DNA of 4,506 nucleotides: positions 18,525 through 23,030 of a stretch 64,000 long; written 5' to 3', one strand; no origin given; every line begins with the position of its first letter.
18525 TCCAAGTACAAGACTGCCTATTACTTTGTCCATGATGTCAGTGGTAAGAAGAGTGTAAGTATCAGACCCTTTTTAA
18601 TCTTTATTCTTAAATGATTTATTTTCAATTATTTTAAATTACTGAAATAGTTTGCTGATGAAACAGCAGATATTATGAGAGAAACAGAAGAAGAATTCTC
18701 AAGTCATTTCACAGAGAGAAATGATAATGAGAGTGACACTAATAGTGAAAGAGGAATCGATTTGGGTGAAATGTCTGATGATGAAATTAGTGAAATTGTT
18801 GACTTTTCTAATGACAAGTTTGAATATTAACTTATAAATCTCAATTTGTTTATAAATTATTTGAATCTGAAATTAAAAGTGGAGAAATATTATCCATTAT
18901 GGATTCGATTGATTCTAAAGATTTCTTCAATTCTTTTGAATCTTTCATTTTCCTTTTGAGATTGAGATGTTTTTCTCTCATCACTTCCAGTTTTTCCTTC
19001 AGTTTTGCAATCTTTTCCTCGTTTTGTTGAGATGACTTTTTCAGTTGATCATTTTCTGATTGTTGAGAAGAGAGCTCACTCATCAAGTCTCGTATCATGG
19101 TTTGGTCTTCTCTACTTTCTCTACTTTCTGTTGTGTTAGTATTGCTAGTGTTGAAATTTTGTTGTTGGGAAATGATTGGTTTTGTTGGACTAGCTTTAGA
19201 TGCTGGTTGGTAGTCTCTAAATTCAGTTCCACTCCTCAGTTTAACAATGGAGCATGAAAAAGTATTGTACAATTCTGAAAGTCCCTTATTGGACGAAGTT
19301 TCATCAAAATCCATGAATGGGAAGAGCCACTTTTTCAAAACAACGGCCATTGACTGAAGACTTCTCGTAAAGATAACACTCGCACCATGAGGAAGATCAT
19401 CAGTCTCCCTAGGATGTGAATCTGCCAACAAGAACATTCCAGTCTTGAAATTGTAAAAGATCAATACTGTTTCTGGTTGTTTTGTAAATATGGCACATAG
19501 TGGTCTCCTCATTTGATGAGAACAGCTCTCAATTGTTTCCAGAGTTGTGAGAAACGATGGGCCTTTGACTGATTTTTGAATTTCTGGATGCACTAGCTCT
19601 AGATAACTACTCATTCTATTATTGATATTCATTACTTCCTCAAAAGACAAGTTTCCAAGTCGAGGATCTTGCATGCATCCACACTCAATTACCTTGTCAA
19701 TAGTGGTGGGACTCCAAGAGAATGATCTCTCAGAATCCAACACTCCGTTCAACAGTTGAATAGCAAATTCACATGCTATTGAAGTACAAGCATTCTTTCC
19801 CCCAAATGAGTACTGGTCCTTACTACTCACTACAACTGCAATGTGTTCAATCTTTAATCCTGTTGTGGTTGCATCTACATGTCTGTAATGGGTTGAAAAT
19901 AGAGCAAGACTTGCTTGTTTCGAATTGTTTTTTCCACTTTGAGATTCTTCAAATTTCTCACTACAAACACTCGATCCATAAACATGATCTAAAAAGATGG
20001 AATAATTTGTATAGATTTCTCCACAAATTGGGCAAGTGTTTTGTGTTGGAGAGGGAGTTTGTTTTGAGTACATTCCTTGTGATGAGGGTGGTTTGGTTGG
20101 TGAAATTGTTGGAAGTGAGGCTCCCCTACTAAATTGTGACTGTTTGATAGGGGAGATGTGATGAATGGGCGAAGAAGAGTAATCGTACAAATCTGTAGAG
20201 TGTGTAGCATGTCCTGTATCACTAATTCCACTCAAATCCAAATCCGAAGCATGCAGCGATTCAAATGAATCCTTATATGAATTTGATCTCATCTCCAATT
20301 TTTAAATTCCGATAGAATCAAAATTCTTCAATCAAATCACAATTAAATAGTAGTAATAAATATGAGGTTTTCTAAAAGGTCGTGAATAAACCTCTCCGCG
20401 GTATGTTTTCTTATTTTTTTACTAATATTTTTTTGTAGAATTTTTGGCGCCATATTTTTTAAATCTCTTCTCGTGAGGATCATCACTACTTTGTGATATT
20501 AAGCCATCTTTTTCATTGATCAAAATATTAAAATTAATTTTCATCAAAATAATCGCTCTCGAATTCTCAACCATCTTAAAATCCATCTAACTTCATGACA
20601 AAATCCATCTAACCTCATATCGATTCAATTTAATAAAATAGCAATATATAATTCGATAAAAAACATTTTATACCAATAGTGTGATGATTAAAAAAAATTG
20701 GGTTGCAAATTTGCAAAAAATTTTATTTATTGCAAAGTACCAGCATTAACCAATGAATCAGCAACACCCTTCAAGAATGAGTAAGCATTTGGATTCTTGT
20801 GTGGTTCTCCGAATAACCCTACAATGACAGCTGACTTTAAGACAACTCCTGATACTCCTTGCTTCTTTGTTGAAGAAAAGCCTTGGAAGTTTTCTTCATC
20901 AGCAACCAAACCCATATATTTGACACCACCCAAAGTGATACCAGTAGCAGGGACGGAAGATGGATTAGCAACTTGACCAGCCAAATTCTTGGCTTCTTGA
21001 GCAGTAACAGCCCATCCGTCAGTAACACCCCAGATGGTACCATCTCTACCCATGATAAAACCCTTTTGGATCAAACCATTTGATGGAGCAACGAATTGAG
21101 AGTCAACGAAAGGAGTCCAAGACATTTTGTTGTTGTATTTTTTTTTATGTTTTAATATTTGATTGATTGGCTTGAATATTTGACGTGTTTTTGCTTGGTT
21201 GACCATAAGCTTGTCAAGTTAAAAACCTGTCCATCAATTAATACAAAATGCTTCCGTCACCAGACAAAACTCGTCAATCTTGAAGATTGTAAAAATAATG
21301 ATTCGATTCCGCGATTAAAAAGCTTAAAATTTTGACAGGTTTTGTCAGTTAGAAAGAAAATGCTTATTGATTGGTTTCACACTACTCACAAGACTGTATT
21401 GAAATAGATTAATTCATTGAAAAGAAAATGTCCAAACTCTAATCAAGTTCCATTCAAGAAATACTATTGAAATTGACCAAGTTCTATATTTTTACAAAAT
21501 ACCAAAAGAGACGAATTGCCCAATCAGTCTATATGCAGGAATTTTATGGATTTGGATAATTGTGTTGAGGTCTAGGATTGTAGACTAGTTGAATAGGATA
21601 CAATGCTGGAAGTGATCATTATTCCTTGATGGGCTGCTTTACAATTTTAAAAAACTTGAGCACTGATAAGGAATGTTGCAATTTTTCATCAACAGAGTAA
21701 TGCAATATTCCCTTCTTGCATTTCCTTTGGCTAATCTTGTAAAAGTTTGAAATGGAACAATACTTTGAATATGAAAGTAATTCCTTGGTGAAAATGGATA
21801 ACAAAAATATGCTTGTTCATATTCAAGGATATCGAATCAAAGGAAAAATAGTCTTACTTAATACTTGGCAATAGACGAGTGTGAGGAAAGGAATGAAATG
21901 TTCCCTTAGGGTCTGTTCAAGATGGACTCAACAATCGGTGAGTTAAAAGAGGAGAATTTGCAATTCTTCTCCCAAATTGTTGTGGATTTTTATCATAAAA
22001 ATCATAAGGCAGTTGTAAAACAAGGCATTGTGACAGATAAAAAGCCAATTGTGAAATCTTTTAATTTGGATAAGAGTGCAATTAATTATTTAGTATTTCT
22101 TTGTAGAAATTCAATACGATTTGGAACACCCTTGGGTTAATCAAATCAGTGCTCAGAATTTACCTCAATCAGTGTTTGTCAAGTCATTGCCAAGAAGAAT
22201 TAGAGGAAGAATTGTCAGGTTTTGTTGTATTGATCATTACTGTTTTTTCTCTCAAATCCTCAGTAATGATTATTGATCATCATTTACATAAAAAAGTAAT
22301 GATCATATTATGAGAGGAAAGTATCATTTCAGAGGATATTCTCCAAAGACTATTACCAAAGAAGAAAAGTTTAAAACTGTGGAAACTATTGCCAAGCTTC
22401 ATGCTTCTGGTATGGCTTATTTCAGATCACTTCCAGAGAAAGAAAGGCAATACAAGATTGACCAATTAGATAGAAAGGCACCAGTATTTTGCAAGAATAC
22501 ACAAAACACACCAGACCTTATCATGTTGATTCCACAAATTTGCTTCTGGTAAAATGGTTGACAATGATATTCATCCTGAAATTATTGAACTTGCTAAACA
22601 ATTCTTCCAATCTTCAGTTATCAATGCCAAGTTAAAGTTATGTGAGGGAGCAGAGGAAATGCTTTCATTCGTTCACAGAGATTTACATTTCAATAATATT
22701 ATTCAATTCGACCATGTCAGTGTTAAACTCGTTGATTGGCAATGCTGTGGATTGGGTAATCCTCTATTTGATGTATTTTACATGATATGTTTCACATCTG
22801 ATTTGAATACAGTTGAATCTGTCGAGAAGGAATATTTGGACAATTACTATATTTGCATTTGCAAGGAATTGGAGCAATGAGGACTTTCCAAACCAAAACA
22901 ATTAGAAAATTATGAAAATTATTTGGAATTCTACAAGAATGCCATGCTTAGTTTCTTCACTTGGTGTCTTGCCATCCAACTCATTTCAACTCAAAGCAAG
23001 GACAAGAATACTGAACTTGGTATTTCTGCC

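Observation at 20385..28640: Diverged inverted repeat (~480 bp) bracketing a 7.25-kb five-gene block, with a profilin 3' fragment in the distal arm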

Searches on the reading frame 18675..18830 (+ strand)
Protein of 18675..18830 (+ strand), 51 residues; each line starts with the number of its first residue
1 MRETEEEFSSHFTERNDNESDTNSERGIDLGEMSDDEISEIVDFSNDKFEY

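Call 56: find_encoding_contigs(protein=window:18675-18830:+, flank=10000, max_places=10)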
Protein window:18675-18830:+ (51 aa): 2 contigs read that carry it; 2 places shown.
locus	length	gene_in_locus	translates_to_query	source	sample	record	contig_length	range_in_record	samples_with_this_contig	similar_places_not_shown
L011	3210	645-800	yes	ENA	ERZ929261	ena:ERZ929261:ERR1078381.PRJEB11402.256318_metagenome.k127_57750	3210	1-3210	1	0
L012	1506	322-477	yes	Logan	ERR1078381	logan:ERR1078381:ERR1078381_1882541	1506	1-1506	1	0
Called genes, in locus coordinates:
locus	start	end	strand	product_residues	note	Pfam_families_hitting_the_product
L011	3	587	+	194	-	?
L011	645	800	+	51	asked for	-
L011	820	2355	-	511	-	-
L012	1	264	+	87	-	?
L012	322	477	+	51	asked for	-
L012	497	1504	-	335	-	?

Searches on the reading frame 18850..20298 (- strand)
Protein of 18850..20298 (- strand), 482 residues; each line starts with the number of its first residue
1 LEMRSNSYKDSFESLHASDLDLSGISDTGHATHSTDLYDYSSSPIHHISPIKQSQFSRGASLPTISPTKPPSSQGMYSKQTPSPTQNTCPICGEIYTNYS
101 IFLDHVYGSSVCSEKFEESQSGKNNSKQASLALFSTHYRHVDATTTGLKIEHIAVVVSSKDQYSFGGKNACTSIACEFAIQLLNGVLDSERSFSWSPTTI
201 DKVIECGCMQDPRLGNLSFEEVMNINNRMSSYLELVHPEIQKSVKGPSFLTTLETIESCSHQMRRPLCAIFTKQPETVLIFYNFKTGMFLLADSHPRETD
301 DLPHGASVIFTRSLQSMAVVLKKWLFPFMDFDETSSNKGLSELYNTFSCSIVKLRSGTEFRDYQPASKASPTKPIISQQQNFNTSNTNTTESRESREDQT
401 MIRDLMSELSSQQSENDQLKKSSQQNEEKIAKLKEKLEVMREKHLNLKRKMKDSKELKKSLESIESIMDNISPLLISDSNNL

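Call 8: search_protein_families(library=pfam, proteins=[window:18850-20298:-], max_evalue=0.01)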
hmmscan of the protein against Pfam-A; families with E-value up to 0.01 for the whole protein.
window:18850-20298:- (482 aa): 4 families
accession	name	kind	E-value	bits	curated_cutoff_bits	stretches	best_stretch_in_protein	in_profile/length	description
PF25764.1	KIF21A_4th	-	0.0013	18.8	33.1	1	384-462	90-169/183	KIF21A-like domain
PF17098.10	Wtap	-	0.0028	18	35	1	398-463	83-146/155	WTAP/Mum2p family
PF24333.1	DUF7501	-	0.0061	17.1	27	0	85-118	9-43/58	Family of unknown function (DUF7501)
PF08614.16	ATG16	-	0.0084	16.7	33.7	0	377-462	51-136/200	Autophagy protein 16 (ATG16)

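Call 51: search_protein_representatives(protein=window:18850-20292:-)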
Query: 480 residues. Proteins with E-value up to 0.001 (for the whole library): 47; up to 1e-10: 17; up to 1e-30: 5. The best 47 are listed.
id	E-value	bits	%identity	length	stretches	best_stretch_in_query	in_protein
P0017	0.0e+00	1066.5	100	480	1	1-480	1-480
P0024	3.0e-75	270.2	38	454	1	60-473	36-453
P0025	4.5e-47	177.4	38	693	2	132-437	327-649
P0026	9.6e-39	149.9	34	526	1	29-439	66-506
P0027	2.8e-38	148.4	36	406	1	129-440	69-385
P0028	5.5e-29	117.8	29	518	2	133-436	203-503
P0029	5.4e-22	94.7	34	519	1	143-326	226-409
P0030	3.9e-16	75.4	30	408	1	151-461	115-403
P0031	4.9e-15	71.8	45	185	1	261-359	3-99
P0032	1.2e-14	70.5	29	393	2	262-469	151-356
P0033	4.6e-14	68.6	31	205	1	54-234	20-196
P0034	2.7e-12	62.8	27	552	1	152-452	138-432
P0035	4.3e-12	62.1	28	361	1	153-469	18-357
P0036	8.8e-12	61.1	32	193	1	130-233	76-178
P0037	9.0e-12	61.0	35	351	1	153-309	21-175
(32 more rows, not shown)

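Call 52: find_encoding_contigs(protein=P0024, flank=10000, max_places=4)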
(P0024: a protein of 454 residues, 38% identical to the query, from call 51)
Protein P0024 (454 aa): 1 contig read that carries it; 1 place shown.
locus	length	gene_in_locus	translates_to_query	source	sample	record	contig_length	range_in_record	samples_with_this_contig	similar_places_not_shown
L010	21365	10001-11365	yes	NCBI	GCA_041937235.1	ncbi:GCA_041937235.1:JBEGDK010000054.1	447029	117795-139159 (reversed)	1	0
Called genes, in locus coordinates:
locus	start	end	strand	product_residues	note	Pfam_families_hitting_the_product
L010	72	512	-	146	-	-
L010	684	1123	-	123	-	-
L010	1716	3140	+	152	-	-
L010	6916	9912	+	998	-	-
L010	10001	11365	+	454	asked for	-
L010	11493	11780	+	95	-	-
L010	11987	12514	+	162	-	-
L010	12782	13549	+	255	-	-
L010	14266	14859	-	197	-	-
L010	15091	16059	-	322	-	-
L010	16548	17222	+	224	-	PF00782:DSPc, PF22785:Tc-R-P (weak)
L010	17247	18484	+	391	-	PF01368:DHH, PF02833:DHHA2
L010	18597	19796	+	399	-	-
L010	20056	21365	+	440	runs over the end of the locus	PF11543:UN_NPL4, PF05021:NPL4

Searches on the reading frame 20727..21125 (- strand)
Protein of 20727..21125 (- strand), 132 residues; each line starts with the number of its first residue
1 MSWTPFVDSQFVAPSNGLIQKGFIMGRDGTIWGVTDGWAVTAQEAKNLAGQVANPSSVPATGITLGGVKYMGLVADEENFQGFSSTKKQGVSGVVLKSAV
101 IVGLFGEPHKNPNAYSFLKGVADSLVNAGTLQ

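Call 7: find_encoding_contigs(protein=window:20727-21125:-, flank=10000, max_places=10)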
Protein window:20727-21125:- (132 aa): no gene with exactly this product is on record in the collection.

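Call 8: search_protein_families(library=pfam, proteins=[window:20727-21125:-], max_evalue=0.01)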
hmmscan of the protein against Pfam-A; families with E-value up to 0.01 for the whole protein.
window:20727-21125:- (132 aa): 1 family
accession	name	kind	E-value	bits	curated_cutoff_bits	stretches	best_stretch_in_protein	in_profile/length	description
PF00235.25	Profilin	-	6.1e-26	91.5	25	1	1-129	1-126/127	Profilin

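Call 9: find_homologous_proteins(query=window:20727-21125:-, max_evalue=0.00001)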
Query window:20727-21125:- (132 aa): 6 proteins with E <= 0.00001 among 15 candidates.
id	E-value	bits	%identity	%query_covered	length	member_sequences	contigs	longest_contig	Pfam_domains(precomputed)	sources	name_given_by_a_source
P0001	1.3e-80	286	100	100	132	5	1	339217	PF00235.26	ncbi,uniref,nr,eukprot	ncbi:profilin [Naegleria gruberi]|uniref:Profilin n=1 Tax=Naegleria gruberi TaxID=5762 RepID=D2VRA1_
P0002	1.6e-66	240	83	100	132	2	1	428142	PF00235.26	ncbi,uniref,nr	ncbi:hypothetical protein C9374_010013 [Naegleria lovaniensis]|uniref:Profilin n=1 Tax=Naegleria lov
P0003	7.1e-63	229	79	100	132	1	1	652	PF00235.26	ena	-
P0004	3.6e-61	223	75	100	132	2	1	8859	PF00235.26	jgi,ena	-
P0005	1.3e-58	215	73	100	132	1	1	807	PF00235.26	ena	-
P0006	1.7e-57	211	73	100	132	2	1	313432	PF00235.26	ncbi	ncbi:hypothetical protein ABK040_015485 [Willaertia magna]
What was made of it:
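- The profilin search returned only full-length (132-aa) profilins and no other protein containing the 44-aa fragment (call 9).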

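Call 10: find_encoding_contigs(protein=P0002, flank=10000, max_places=4)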
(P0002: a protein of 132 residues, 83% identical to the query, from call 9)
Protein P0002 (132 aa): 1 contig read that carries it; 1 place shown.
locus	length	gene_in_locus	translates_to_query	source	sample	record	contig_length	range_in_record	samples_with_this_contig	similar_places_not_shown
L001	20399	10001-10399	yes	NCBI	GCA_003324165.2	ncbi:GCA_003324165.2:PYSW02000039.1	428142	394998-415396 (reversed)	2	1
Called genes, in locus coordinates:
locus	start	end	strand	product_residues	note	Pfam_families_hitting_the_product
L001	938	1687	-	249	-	PF05175:MTS (faint)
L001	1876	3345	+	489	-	-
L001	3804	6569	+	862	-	PF00211:Guanylate_cyc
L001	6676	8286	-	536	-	PF13475:DUF4116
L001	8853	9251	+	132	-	PF00235:Profilin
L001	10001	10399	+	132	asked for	PF00235:Profilin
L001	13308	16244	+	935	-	PF01663:Phosphodiest, PF19316:PIGO_PIGG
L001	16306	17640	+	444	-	PF07946:CCDC47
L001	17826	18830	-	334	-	-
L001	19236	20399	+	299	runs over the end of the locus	PF00515:TPR_1 (faint), PF13432:TPR_16 (faint), PF13428:TPR_14 (faint), PF14559:TPR_19 (faint), PF07719:TPR_2 (faint), PF13424:TPR_12 (faint), PF22890:TPR_EMC2, PF13174:TPR_6 (faint), +5 more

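Call 11: find_encoding_contigs(protein=P0006, flank=10000, max_places=4)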
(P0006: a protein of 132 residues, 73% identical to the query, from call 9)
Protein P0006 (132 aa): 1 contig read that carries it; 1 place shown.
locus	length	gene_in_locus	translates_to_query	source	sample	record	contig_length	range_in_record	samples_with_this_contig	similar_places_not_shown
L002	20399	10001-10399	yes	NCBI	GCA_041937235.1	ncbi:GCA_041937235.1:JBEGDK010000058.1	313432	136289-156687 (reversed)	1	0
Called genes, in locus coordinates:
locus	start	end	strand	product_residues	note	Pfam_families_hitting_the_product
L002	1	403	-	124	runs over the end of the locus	-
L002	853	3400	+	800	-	PF00089:Trypsin, PF13365:Trypsin_2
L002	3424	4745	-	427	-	-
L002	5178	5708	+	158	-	-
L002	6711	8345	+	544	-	PF10508:Proteasom_PSMB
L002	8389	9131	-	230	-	PF04430:DUF498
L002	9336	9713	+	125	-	-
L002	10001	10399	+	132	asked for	PF00235:Profilin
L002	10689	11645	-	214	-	PF00025:Arf, PF00071:Ras, PF08477:Roc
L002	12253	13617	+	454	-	-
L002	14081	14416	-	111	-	-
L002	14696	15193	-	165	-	PF01849:NAC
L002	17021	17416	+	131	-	-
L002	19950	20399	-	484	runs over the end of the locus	PF12937:F-box-like (weak)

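Call 12: find_encoding_contigs(protein=P0004, flank=10000, max_places=4)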
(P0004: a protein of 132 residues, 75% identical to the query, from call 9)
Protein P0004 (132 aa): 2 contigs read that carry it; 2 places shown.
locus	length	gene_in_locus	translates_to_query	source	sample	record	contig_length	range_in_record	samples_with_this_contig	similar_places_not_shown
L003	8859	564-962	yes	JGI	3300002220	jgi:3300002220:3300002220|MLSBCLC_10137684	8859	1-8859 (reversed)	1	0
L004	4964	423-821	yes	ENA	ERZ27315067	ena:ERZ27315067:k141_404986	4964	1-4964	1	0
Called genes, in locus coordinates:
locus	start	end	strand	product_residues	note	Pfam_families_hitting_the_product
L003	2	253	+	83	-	?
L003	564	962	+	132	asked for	PF00235:Profilin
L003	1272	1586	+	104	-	-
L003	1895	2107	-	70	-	-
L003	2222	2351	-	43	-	-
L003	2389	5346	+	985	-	PF00096:zf-C2H2 (faint), PF13465:zf-H2C2_2 (faint), PF13894:zf-C2H2_4 (faint)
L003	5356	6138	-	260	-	-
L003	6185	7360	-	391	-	PF19316:PIGO_PIGG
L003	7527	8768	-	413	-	-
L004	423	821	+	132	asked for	PF00235:Profilin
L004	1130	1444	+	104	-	-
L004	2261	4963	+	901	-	?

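Call 13: find_encoding_contigs(protein=P0001, flank=10000, max_places=6)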
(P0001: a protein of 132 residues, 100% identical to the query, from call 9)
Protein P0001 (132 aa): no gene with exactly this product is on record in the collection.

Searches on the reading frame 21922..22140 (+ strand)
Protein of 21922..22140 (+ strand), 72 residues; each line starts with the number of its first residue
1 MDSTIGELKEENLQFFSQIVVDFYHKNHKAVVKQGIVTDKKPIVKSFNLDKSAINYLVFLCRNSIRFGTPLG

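Call 38: list_cluster_members(proteins=[window:21922-22137:+, window:22310-22549:+, window:22554-22877:+, window:22944-23111:+, window:23208-23573:+, window:23690-24094:+, window:25962-26375:+, window:26548-27366:+, window:20730-21206:-, window:26293-26532:+])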
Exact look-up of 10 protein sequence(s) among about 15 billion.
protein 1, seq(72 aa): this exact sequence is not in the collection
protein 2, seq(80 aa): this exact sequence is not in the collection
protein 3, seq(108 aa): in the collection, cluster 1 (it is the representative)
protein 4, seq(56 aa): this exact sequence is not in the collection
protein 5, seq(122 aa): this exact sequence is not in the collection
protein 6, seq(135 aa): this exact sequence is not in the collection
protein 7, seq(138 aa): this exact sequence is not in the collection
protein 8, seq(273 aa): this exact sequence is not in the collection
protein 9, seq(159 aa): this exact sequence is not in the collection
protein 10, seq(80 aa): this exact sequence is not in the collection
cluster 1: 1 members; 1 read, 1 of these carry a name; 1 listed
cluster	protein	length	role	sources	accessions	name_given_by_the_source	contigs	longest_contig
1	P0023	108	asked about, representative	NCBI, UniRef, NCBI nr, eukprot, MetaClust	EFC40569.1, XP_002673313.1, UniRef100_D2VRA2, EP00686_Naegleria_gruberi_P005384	predicted protein [Naegleria gruberi] | Predicted protein n=1 Tax=Naegleria gruberi TaxID=5762 RepID=D2VRA2_NAEGR | uncharacterized protein NAEGRDRAFT_71515 [Naegleria gruberi]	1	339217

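Call 44: search_protein_families(library=pfam, proteins=[window:21922-22140:+], max_evalue=1)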
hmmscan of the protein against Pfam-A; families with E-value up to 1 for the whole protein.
window:21922-22140:+ (72 aa): 0 families

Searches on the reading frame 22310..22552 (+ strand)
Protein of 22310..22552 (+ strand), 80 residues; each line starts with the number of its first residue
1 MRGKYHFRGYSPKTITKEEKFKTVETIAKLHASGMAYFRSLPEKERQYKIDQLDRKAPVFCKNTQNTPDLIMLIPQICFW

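Call 44: search_protein_families(library=pfam, proteins=[window:22310-22552:+], max_evalue=1)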
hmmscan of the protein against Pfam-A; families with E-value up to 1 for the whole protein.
window:22310-22552:+ (80 aa): 1 family
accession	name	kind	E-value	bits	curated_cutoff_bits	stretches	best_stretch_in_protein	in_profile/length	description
PF02958.26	EcKL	-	0.046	13.5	22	1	13-54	110-151/294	Ecdysteroid kinase-like family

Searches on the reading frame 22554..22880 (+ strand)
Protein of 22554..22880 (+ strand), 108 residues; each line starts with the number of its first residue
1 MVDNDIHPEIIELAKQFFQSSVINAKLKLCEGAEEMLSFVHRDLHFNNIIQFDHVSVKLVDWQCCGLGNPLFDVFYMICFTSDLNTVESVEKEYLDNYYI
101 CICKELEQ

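Call 8: search_protein_families(library=pfam, proteins=[window:22554-22880:+], max_evalue=0.01)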
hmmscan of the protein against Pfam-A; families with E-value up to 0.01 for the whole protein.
window:22554-22880:+ (108 aa): 5 families
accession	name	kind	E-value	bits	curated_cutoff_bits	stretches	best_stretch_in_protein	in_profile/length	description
PF01636.29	APH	-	5.2e-09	36.7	23.2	1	23-80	154-213/239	Phosphotransferase enzyme family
PF02958.26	EcKL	-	9.6e-08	32.1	22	1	18-100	195-283/294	Ecdysteroid kinase-like family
PF07914.17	DUF1679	-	6.9e-05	22.3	24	1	12-107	242-343/414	Uncharacterized oxidoreductase dhs-27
PF01633.27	Choline_kinase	-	0.0011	18.8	29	1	23-74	148-200/300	Choline/ethanolamine kinase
PF12330.14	Haspin_kinase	-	0.0011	18.5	25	1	31-67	219-255/364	Haspin like kinase domain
